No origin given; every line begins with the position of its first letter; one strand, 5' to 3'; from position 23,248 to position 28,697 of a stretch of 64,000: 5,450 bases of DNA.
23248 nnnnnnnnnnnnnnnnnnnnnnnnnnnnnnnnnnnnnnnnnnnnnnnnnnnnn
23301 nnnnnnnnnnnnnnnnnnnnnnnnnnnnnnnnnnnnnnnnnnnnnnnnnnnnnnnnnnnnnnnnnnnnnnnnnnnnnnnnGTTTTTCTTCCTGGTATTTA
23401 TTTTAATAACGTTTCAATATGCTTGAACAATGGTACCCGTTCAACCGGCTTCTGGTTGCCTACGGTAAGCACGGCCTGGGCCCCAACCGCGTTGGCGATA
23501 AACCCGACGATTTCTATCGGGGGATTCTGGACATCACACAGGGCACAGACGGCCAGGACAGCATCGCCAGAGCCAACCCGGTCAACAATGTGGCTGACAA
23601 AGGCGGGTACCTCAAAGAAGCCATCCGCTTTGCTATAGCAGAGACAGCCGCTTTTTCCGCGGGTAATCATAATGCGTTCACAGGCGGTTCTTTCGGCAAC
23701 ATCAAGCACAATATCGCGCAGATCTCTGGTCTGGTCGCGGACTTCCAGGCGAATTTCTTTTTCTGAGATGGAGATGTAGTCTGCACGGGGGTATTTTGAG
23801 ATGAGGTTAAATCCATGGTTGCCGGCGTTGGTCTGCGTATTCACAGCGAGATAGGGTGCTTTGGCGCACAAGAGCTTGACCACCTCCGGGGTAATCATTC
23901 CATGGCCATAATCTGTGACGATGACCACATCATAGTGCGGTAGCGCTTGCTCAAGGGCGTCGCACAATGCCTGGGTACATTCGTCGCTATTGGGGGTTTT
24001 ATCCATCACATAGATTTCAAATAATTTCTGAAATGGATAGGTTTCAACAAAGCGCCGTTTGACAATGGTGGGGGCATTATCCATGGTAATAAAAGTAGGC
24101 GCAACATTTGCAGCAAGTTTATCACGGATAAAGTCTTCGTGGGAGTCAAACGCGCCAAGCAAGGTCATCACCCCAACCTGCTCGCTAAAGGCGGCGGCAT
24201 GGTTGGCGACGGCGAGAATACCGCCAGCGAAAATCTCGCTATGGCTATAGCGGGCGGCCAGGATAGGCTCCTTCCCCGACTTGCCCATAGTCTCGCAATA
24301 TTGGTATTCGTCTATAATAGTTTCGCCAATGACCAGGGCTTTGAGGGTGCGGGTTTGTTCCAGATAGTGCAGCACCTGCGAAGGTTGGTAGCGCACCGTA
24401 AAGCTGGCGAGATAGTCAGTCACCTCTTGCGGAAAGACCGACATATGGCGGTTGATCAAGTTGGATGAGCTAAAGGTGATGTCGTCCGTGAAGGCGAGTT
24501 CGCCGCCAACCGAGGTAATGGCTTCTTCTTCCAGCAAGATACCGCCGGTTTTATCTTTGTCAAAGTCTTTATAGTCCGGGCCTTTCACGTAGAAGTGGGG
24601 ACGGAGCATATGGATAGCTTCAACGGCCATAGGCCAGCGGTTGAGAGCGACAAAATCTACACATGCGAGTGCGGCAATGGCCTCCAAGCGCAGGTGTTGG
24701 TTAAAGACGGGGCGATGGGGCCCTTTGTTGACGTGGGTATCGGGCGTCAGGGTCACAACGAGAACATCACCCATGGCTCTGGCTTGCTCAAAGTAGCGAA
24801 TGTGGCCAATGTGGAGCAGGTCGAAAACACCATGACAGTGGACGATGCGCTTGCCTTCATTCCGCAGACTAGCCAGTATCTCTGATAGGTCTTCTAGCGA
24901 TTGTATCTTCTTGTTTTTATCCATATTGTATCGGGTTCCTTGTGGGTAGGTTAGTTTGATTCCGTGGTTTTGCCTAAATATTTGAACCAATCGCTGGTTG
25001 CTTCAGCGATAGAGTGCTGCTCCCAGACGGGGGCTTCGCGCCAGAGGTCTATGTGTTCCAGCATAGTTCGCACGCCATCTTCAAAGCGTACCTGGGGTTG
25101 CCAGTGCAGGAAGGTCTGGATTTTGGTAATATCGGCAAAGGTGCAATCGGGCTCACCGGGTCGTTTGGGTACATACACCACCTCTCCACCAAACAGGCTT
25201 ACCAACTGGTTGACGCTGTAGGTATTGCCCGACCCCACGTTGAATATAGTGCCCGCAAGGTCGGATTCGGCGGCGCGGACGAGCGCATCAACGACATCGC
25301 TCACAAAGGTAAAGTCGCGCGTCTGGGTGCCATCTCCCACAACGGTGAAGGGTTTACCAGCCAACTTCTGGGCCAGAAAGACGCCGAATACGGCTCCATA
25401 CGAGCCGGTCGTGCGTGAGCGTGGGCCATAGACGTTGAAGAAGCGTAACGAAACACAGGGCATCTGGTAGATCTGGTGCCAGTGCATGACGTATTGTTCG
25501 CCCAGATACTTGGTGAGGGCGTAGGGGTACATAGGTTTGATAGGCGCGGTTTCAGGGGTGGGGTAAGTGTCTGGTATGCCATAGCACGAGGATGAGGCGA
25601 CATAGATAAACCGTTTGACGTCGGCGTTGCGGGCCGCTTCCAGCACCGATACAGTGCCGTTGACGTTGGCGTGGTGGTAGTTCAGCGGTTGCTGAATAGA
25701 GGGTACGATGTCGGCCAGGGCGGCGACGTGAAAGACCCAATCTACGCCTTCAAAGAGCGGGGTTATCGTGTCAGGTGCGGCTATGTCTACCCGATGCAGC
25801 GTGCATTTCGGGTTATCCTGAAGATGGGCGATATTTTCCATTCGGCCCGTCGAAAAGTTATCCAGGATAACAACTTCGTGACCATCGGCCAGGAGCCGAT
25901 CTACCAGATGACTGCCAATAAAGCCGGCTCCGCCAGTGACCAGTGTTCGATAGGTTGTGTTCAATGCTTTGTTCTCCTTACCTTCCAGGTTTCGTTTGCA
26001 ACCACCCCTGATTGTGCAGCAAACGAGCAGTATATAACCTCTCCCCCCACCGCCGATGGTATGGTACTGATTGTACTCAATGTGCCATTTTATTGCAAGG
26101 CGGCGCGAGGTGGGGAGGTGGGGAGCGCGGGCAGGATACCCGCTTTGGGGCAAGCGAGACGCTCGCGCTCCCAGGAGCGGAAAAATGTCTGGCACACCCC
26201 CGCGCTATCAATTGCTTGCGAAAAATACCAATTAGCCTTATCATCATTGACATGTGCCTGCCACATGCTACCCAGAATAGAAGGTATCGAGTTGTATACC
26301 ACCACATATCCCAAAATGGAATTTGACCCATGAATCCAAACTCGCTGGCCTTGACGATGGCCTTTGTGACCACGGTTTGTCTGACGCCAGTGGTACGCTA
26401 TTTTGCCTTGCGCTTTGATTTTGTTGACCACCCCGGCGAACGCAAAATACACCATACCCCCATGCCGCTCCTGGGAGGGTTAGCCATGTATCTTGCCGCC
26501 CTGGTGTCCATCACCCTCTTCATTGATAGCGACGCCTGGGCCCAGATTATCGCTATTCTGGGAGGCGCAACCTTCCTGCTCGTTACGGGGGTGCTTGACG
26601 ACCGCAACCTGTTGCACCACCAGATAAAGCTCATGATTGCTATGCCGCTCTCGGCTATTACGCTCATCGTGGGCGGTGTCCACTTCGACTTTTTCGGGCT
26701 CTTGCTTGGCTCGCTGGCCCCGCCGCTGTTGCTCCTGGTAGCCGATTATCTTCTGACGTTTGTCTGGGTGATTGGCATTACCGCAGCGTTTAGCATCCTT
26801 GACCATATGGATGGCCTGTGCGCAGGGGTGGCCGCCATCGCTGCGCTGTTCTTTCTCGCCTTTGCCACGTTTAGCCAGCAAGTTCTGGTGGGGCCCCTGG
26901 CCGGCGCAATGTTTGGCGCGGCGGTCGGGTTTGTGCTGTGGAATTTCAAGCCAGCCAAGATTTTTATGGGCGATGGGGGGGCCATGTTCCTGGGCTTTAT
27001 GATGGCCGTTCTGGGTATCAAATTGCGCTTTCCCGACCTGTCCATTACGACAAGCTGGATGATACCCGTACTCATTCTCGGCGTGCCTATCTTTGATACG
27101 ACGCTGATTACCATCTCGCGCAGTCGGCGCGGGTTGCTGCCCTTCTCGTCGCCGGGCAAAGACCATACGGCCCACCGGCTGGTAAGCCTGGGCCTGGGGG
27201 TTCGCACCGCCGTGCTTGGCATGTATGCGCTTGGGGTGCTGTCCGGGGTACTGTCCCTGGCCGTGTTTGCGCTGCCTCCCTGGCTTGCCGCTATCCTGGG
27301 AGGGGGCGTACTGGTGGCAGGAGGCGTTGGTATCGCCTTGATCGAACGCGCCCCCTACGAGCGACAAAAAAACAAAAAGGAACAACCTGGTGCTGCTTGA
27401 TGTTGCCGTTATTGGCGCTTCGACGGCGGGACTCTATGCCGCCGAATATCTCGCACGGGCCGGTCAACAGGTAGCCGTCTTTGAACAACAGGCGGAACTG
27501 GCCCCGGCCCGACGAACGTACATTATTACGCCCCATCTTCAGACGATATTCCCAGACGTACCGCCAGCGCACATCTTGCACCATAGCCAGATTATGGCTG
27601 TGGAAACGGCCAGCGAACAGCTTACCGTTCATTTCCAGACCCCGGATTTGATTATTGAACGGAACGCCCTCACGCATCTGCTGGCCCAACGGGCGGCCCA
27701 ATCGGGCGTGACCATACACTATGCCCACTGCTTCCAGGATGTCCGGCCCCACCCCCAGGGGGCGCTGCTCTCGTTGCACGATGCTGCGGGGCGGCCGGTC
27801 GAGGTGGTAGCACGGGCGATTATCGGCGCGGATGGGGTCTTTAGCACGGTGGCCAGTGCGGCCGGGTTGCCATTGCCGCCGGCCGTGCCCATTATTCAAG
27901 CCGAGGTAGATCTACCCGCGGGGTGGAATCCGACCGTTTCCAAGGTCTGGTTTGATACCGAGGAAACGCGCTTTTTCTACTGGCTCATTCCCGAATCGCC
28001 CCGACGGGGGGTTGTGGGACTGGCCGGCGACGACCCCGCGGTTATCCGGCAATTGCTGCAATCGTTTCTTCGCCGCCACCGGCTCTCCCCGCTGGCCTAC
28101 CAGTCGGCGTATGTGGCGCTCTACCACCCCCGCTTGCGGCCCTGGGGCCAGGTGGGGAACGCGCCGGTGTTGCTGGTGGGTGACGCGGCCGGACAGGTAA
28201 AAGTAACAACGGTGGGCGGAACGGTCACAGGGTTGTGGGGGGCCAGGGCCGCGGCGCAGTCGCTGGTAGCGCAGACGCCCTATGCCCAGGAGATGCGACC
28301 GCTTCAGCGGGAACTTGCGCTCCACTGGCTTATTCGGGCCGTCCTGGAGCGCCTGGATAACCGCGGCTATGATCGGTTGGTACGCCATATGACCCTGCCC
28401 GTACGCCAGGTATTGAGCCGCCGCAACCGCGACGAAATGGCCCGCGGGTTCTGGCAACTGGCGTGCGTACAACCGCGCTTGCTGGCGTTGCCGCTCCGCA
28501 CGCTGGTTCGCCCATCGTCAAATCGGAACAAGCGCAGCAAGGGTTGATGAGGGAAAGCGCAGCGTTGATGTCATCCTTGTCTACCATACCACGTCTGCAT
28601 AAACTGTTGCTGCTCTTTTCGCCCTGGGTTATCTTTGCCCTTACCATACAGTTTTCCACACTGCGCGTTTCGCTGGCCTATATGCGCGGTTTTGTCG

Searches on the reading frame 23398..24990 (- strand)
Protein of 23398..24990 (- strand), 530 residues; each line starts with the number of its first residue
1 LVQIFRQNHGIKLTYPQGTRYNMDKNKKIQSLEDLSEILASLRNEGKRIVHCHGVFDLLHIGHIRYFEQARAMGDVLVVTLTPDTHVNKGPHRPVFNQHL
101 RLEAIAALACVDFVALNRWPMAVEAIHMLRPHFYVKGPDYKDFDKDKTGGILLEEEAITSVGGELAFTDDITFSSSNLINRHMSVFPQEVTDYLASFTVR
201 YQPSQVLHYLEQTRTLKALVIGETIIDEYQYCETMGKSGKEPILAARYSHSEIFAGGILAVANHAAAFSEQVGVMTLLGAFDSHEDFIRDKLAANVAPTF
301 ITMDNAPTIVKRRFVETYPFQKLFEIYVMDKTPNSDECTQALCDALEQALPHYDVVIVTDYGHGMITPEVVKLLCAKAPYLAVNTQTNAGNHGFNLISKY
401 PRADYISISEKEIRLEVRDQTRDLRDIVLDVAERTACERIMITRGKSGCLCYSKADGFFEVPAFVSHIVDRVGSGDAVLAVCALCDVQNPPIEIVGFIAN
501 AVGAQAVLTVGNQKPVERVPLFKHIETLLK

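Call 5: search_protein_families(library=ncbifam, proteins=[window:23398-24990:-], max_evalue=0.001)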
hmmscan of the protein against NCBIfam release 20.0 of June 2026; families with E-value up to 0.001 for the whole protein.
window:23398-24990:- (530 aa): 14 families
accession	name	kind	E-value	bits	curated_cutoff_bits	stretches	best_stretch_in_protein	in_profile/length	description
NF008454.0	PRK11316.1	equivalog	3.3e-47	161.2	521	2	23-166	316-454/475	bifunctional D-glycero-beta-D-manno-heptose-7-phosphate kinase/D-glycero-beta-D-manno-heptose 1-phosphate adenylyltransferase HldE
TIGR02198.1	rfaE_dom_I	equivalog_domain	8.4e-34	117.1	345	1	211-513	3-303/315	D-glycero-beta-D-manno-heptose-7-phosphate kinase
TIGR02199.1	rfaE_dom_II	equivalog_domain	1.5e-29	102.7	181.5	1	39-181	3-141/144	D-glycero-beta-D-manno-heptose 1-phosphate adenylyltransferase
TIGR00125.1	cyt_tran_rel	domain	6.7e-12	45.4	27.7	1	50-111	2-62/65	adenylyltransferase/cytidyltransferase family protein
TIGR03168.1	1-PFK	subfamily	3.9e-10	39.1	216.4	1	247-513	26-288/305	hexose kinase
TIGR01518.1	g3p_cytidyltrns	equivalog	2.6e-08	34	165.4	1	52-142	3-94/125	glycerol-3-phosphate cytidylyltransferase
TIGR03828.1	pfkB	equivalog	3.8e-08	32.7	292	1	247-513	26-288/305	1-phosphofructokinase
TIGR04382.1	myo_inos_iolC_N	equivalog_domain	2.6e-06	26.9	300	1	407-510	193-293/309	5-dehydro-2-deoxygluconokinase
NF001985.0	PRK00777.1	subfamily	3.7e-06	27.1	104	1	53-106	10-63/157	pantetheine-phosphate adenylyltransferase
NF049991.1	TagKinase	equivalog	5.3e-06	25.5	420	1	425-519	215-305/321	tagatose kinase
TIGR02152.1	D_ribokin_bact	equivalog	1.1e-05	24.9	299.65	1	402-514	175-288/298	ribokinase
NF041332.1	KDG_KDGal_kin_Halo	equivalog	3.4e-05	23.4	440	1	400-479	187-264/320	bifunctional 2-dehydro-3-deoxygluconokinase/2-dehydro-3-deoxygalactonokinase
NF005518.0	PRK07143.1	equivalog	0.00027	20.5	232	1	47-111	15-82/281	hypothetical protein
NF006957.1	PRK09434.1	equivalog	0.00041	20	450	1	402-481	179-255/302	fructokinase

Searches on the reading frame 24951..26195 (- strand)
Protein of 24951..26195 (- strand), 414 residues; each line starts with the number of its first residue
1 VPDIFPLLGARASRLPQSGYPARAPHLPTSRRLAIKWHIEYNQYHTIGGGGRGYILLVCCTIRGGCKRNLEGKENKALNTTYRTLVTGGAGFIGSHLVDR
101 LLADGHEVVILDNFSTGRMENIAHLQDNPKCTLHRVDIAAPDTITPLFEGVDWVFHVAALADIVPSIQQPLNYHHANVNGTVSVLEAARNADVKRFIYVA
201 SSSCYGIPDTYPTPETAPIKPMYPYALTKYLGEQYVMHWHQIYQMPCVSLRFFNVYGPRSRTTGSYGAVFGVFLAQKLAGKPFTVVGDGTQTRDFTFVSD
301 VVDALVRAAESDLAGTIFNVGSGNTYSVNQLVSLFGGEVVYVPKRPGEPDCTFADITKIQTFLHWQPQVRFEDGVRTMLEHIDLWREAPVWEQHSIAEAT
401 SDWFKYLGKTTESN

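Call 72: search_protein_families(library=ncbifam, proteins=[window:24951-26195:-], max_evalue=1e-10)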
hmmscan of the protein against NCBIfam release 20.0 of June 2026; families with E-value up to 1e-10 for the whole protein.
window:24951-26195:- (414 aa): 23 families
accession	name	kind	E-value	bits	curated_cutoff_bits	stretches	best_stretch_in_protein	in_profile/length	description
TIGR01179.1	galE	equivalog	4.5e-55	186.8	262.3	1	84-373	2-316/332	UDP-glucose 4-epimerase GalE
TIGR04180.1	EDH_00030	hypoth_equivalog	1.4e-48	165.5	475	1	85-335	2-252/297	NAD-dependent 4,6-dehydratase LegB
NF011728.1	PRK15181.1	equivalog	1.7e-48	165.4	760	1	77-380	11-335/348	Vi polysaccharide biosynthesis UDP-N-acetylglucosaminuronic acid C-4 epimerase TviC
TIGR01181.1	dTDP_gluc_dehyt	equivalog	5.4e-47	160.4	365.1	1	84-380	2-309/321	dTDP-glucose 4,6-dehydratase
TIGR02197.1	heptose_epim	equivalog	1.5e-36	126.2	274.6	1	85-382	2-313/316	ADP-glyceromanno-heptose 6-epimerase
NF007956.0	PRK10675.1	subfamily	3.3e-34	118.5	394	1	83-369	2-316/338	UDP-glucose 4-epimerase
NF007490.0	PRK10084.1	subfamily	1.1e-30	106.9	649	1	84-381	3-333/361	dTDP-glucose 4,6-dehydratase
NF007582.0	PRK10217.1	equivalog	3.3e-29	102.1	698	1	83-326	3-257/355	dTDP-glucose 4,6-dehydratase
NF042422.1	oxyalk_red_OleD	equivalog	2.8e-21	76.2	580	1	83-315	2-221/329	2-alkyl-3-oxoalkanoate reductase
TIGR03466.1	HpnA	hypoth_equivalog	7.4e-21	74.4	367.65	1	83-246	2-161/327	hopanoid-associated sugar epimerase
NF008360.0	PRK11150.1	equivalog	4e-20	72.3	452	1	85-330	3-245/310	ADP-glyceromanno-heptose 6-epimerase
TIGR01472.1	gmd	equivalog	4.3e-19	68.9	415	1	84-333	3-262/342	GDP-mannose 4,6-dehydratase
NF042423.1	oxyalk_red_Shew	equivalog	2.9e-18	66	580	1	80-261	7-180/331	2-alkyl-3-oxoalkanoate reductase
NF008872.0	PRK11908.1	equivalog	5.2e-18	65.2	294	1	83-333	3-265/349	bifunctional UDP-4-keto-pentose/UDP-xylose synthase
NF047922.1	GDPFucSynFcl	equivalog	3.5e-16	59.5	500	1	150-379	53-298/308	GDP-L-fucose synthase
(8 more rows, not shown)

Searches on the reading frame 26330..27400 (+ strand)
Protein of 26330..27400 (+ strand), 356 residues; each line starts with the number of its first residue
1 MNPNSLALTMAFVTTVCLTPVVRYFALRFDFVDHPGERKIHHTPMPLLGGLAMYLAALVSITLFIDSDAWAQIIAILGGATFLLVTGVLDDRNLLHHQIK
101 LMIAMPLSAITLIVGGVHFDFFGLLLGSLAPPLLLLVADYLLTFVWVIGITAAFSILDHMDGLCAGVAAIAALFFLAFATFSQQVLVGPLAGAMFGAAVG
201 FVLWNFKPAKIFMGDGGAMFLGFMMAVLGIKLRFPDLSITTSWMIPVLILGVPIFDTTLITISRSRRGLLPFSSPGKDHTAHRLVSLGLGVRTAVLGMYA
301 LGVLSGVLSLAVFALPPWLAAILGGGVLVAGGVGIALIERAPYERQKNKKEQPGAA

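Call 72: search_protein_families(library=ncbifam, proteins=[window:26330-27400:+], max_evalue=1e-10)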
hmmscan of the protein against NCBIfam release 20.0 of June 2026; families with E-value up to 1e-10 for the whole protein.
window:26330-27400:+ (356 aa): 2 families
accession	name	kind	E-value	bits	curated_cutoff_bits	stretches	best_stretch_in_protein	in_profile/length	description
TIGR02380.1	ECA_wecA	exception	1e-35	123.5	326.05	1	7-298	3-294/346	UDP-N-acetylglucosamine--undecaprenyl-phosphate N-acetylglucosaminephosphotransferase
NF053644.1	MraY_archaea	equivalog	5.2e-16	58.9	450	1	105-265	157-300/340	pseudomurein biosynthesis MraY family phospho-N-acetylmuramoyl-pentapeptide-transferase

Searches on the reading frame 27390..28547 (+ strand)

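Call 48: search_protein_families(library=pfam, proteins=[window:27390-28547:+], max_evalue=0.0001)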
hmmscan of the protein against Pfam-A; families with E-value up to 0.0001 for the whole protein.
window:27390-28547:+ (385 aa): 7 families
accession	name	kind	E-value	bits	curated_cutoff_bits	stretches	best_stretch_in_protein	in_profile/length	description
PF01494.25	FAD_binding_3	-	6.2e-15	55.7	22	1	4-267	3-293/349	FAD binding domain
PF01266.30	DAO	-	2.6e-09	37.5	27.9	0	4-38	1-35/353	FAD dependent oxidoreductase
PF07992.20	Pyr_redox_2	-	1.8e-05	24.8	26.1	1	4-36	2-34/291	Pyridine nucleotide-disulphide oxidoreductase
PF13450.12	NAD_binding_8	-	2.5e-05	24.9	21.9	1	7-39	1-33/68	NAD(P)-binding Rossmann-like domain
PF00890.30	FAD_binding_2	-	2.9e-05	23.9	20.4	0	4-36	1-33/414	FAD binding domain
PF03486.20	HI0933_like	-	4.7e-05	23.4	50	0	4-37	2-35/244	HI0933-like protein Rossmann domain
PF05834.18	Lycopene_cycl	-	6e-05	22.7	23.4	0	4-155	1-146/380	Lycopene cyclase protein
